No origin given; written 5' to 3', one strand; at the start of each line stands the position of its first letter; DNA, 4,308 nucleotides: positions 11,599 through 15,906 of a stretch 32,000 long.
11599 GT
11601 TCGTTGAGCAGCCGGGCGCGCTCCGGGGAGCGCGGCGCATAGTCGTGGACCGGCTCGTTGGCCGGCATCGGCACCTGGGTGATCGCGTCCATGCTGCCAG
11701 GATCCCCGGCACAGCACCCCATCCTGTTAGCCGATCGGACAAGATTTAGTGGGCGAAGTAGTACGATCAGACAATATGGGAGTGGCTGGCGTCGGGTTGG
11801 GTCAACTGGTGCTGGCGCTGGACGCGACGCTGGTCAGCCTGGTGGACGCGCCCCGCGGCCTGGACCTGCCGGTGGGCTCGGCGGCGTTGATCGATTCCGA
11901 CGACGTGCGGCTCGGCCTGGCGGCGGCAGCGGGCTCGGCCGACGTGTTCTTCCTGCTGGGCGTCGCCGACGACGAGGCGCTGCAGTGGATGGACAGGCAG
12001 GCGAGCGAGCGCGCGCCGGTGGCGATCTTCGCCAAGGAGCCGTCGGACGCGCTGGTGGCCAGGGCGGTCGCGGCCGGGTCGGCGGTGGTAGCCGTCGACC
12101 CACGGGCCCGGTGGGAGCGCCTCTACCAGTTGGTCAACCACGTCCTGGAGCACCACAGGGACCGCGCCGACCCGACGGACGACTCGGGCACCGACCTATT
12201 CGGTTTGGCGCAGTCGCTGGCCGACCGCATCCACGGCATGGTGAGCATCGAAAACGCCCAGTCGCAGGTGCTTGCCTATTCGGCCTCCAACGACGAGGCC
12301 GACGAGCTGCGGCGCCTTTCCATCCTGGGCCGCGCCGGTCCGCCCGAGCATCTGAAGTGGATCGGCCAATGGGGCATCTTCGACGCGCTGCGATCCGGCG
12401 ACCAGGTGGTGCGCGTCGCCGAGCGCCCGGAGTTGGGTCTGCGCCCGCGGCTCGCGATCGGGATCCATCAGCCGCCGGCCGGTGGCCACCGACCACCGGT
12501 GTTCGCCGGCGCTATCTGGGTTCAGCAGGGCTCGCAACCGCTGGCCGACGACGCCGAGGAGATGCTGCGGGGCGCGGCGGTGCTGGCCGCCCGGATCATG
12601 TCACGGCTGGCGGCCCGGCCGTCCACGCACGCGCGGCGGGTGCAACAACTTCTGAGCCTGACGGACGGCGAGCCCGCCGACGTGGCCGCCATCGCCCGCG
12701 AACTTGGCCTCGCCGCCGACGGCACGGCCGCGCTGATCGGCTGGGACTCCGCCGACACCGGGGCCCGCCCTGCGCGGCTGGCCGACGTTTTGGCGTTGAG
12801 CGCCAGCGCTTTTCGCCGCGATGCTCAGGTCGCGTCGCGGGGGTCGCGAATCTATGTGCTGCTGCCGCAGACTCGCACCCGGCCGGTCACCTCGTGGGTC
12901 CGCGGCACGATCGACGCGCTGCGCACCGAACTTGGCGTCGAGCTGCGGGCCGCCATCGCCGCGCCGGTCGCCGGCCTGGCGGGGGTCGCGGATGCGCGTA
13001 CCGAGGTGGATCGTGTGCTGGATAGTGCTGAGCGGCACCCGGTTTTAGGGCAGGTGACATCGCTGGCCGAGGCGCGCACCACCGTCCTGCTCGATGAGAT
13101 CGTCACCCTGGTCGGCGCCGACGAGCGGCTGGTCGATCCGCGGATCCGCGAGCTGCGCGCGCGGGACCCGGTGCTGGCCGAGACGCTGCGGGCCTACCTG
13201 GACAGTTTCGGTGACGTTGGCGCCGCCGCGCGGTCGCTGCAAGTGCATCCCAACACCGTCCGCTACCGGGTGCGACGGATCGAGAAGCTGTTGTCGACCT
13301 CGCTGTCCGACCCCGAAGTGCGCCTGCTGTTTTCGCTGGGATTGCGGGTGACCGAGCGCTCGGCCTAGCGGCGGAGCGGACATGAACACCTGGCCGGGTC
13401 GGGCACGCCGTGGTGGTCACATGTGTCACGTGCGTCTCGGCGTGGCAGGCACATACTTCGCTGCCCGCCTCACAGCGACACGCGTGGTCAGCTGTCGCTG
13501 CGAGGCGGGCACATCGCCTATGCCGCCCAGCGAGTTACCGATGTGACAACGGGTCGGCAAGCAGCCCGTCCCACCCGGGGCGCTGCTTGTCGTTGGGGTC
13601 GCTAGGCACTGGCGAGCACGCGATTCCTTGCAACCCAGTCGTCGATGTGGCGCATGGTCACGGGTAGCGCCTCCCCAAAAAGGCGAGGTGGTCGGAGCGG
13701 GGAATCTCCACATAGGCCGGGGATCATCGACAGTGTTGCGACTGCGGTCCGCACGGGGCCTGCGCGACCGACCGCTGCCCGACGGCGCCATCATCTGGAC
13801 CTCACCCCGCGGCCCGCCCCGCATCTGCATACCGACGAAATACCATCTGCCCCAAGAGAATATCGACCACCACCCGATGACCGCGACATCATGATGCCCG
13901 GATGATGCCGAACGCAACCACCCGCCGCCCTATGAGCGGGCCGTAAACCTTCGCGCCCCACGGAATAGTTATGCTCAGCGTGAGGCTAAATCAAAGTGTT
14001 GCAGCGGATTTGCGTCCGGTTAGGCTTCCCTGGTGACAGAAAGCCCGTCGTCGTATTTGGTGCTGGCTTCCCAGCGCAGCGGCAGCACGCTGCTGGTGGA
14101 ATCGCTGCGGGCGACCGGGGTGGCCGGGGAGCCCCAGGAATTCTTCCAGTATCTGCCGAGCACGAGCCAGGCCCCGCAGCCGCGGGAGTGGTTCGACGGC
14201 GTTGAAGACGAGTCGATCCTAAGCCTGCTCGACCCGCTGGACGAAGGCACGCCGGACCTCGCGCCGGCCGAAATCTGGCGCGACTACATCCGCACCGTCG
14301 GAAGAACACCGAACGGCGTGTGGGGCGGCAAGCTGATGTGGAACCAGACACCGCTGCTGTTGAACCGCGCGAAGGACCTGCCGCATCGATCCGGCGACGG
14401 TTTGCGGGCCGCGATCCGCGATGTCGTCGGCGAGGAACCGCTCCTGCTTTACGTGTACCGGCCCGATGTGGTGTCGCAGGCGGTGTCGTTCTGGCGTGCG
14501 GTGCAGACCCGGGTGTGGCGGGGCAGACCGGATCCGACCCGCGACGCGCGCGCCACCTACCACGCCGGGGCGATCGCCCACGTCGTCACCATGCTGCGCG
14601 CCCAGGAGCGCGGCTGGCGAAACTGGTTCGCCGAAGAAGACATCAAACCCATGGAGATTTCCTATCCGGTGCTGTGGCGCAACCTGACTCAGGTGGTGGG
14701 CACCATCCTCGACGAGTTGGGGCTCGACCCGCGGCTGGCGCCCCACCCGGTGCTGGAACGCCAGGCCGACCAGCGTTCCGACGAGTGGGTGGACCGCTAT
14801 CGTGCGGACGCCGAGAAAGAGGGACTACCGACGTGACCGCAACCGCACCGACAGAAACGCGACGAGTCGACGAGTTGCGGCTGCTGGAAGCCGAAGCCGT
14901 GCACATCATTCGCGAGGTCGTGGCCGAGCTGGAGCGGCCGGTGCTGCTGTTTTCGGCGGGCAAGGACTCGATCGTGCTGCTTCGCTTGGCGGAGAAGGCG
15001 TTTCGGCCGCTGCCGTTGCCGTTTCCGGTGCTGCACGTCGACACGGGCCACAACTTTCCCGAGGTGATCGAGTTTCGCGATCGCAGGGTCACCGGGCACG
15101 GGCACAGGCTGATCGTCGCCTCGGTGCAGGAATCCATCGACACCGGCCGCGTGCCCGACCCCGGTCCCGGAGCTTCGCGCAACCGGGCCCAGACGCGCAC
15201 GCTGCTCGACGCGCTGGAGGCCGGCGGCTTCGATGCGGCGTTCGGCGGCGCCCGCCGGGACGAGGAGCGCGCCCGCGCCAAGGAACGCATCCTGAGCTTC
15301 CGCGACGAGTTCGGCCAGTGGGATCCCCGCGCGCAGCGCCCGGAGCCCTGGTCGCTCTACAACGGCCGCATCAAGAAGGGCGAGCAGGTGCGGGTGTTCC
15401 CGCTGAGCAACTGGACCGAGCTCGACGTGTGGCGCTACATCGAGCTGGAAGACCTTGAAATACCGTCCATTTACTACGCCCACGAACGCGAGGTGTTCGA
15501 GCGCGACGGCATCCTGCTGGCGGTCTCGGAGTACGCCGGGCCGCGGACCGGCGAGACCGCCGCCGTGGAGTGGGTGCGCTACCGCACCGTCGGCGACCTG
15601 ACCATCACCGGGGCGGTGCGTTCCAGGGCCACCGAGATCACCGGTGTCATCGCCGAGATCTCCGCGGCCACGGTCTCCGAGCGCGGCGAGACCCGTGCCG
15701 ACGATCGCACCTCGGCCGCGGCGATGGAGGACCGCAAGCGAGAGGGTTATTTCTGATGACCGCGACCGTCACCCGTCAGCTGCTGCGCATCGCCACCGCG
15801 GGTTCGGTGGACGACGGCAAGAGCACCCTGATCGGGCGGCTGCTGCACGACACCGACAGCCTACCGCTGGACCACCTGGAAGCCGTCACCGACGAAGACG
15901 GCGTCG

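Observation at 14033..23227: Sulfation island with scattered sulfolipid-1-type parts: Stf0, PAPS synthesis, FAAL relic, Sap-like membrane protein and a second sulfotransferase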

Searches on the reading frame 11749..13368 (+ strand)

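Call 65: search_protein_families(library=pfam, proteins=[window:11749-13368:+], max_evalue=0.001)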
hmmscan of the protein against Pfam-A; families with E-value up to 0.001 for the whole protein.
window:11749-13368:+ (539 aa): 2 families
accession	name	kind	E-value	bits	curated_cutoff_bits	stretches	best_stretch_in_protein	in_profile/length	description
PF13556.12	HTH_30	-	5.2e-21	74.6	27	1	476-534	1-59/59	PucR C-terminal helix-turn-helix domain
PF17853.6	GGDEF_2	-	1.4e-06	28.9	24.5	1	309-425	5-115/116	GGDEF-like domain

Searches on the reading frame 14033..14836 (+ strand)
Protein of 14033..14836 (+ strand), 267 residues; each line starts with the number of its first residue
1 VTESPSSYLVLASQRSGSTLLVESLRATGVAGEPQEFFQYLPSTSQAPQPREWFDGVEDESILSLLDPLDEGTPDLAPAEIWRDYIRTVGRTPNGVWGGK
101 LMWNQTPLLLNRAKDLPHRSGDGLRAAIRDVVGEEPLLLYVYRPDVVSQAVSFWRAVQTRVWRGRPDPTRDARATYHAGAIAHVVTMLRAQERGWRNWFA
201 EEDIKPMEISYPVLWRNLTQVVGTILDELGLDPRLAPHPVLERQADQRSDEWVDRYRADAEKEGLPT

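Call 4: search_protein_families(library=pfam, proteins=[window:14033-14836:+], max_evalue=0.01)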
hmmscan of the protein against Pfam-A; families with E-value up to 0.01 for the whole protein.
window:14033-14836:+ (267 aa): 2 families
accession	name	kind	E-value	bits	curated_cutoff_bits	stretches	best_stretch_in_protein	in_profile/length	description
PF09037.16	Sulphotransf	-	1.9e-107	358.8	22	1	7-259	1-244/244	Stf0 sulphotransferase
PF13469.12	Sulfotransfer_3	-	0.0048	17.6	27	0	10-47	4-41/216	Sulfotransferase family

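Call 5: search_protein_families(library=ncbifam, proteins=[window:14033-14836:+], max_evalue=0.01)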
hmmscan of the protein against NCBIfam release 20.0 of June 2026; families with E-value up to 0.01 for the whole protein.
window:14033-14836:+ (267 aa): 1 family
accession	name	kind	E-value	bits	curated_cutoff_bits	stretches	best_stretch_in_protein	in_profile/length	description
NF047724.1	TrhSuTaseStf0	equivalog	3.2e-137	456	400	1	7-267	1-261/261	trehalose 2-sulfotransferase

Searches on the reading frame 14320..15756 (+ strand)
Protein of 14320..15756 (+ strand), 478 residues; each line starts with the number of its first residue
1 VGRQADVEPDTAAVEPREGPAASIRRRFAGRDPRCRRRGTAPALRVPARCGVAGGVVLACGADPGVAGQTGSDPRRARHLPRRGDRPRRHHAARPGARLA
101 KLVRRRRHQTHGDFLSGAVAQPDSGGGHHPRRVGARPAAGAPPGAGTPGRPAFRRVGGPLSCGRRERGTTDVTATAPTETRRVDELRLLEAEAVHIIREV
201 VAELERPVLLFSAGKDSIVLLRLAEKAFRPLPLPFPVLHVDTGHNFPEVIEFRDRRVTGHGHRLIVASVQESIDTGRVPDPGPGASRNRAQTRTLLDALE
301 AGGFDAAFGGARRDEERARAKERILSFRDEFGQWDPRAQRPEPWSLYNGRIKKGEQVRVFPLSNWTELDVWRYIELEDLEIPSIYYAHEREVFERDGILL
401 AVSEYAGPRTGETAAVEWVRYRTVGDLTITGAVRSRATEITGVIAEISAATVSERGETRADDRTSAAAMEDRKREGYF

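Call 4: search_protein_families(library=pfam, proteins=[window:14320-15756:+], max_evalue=0.01)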
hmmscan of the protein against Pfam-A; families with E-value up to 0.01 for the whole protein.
window:14320-15756:+ (478 aa): 1 family
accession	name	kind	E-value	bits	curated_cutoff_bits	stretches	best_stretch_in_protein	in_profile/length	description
PF01507.26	PAPS_reduct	-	5.8e-40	137.6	22.5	1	207-431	2-174/175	Phosphoadenosine phosphosulfate reductase domain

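Call 5: search_protein_families(library=ncbifam, proteins=[window:14320-15756:+], max_evalue=0.01)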
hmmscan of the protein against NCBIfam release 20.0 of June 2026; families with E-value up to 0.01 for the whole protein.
window:14320-15756:+ (478 aa): 13 families
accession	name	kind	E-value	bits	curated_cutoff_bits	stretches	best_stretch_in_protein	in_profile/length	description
NF003587.0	PRK05253.1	subfamily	1.1e-130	435.3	195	1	180-478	3-301/301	sulfate adenylyltransferase subunit CysD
TIGR02039.1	CysD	subfamily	3.6e-127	424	396.6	1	186-478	1-294/294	sulfate adenylyltransferase, small subunit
NF009214.0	PRK12563.1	equivalog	1.2e-125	419.2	413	1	173-478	11-317/317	sulfate adenylyltransferase subunit CysD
NF010367.0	PRK13795.1-2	equivalog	9.6e-14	50.7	456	2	184-270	221-304/584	hypothetical protein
NF010366.0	PRK13795.1-1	equivalog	3.3e-13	48.7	745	2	184-285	242-344/667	hypothetical protein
NF002537.0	PRK02090.1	equivalog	7.6e-11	42.1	154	1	185-380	20-195/244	phosphoadenylyl-sulfate reductase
NF010368.0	PRK13795.1-3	equivalog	1.7e-09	36.5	588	1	187-274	229-313/635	hypothetical protein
NF006327.0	PRK08557.1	equivalog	4.1e-07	29.1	366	1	355-401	312-354/415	hypothetical protein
TIGR00434.1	cysH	subfamily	6.7e-06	26.1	165.1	0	353-385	143-175/214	phosophoadenylyl-sulfate reductase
TIGR02057.1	PAPS_reductase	equivalog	1.3e-05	25.2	254.2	0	188-255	8-71/224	phosphoadenosine phosphosulfate reductase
NF006351.0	PRK08576.1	equivalog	2.4e-05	23.2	290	1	184-386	216-390/436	hypothetical protein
TIGR02055.1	APS_reductase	subfamily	4.1e-05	23.5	235.3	1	217-382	6-152/194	adenylylsulfate reductase, thioredoxin dependent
NF010369.0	PRK13795.1-4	equivalog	4.2e-05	21.9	1086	1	191-267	237-314/633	hypothetical protein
